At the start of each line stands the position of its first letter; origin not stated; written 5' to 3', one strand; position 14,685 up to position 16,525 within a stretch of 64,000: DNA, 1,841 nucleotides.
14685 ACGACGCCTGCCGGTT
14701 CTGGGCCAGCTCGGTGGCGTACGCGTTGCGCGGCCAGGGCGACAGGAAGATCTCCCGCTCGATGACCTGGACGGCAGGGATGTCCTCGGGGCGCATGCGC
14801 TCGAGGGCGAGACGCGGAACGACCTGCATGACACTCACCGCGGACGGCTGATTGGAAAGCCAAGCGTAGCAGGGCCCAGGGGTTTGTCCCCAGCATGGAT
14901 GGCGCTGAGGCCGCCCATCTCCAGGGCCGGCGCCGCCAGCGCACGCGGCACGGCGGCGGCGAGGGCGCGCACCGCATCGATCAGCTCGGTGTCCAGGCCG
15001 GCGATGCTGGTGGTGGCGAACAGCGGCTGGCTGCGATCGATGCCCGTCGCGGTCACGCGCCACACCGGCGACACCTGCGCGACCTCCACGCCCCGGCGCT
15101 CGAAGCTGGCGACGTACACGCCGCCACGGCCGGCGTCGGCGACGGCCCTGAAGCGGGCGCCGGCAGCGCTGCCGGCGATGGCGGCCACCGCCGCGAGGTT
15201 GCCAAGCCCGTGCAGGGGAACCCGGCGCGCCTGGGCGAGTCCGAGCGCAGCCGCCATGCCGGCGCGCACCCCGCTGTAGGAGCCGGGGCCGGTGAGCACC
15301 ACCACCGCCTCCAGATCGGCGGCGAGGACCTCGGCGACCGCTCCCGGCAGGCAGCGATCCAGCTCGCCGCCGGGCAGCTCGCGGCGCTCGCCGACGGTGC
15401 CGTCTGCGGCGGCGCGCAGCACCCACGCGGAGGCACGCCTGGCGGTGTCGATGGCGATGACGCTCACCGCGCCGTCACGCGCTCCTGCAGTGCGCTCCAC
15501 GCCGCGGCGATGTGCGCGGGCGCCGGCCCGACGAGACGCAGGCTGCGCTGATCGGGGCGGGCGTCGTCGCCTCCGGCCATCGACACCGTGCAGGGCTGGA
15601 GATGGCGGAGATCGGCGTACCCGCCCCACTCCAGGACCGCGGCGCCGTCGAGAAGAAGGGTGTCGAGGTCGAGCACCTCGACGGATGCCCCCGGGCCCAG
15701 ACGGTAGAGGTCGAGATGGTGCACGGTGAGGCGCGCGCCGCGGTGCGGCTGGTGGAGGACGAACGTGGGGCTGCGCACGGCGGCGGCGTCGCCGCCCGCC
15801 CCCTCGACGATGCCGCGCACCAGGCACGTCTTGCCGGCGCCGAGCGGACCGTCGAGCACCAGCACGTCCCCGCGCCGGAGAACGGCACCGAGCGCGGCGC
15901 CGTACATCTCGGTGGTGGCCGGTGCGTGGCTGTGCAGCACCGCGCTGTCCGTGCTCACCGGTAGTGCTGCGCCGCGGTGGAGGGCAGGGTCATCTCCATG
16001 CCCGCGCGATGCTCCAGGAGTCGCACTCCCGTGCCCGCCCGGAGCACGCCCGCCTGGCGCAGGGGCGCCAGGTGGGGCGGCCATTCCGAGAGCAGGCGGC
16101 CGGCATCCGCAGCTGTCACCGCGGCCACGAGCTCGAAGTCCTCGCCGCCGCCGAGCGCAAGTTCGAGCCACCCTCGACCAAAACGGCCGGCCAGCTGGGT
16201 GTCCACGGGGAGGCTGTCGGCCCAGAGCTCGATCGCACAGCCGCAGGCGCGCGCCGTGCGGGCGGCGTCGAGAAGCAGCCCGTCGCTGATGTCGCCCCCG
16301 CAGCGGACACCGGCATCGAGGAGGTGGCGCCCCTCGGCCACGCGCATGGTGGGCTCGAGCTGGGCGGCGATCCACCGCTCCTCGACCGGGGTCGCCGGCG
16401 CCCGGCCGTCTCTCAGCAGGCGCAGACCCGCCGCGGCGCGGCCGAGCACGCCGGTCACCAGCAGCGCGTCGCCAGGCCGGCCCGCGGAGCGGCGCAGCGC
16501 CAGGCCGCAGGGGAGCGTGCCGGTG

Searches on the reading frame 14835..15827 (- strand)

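Call 37: search_protein_families(library=pfam, proteins=[window:14835-15827:-])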
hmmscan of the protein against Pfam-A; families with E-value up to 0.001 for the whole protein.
window:14835-15827:- (330 aa): 1 family
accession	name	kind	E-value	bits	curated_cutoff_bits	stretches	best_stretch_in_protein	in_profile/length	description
PF00814.31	TsaD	-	2.7e-11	44.1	24.8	1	165-258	44-147/264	tRNA N6-adenosine threonylcarbamoyltransferase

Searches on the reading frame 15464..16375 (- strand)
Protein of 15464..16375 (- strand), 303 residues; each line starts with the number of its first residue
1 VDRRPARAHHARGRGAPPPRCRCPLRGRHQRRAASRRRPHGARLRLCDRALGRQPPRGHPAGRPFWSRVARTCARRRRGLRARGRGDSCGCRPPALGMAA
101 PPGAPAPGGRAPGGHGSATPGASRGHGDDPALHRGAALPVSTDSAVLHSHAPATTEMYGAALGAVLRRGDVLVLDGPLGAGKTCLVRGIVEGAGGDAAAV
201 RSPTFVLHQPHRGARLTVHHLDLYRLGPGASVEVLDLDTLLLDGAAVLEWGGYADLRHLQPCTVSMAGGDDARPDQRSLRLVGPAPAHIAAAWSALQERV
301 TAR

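Call 37: search_protein_families(library=pfam, proteins=[window:15464-16375:-])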
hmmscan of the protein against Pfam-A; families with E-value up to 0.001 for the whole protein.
window:15464-16375:- (303 aa): 1 family
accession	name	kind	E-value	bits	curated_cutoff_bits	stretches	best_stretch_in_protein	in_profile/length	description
PF02367.23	TsaE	-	1.7e-24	86.6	26.6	1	151-253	3-104/128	Threonylcarbamoyl adenosine biosynthesis protein TsaE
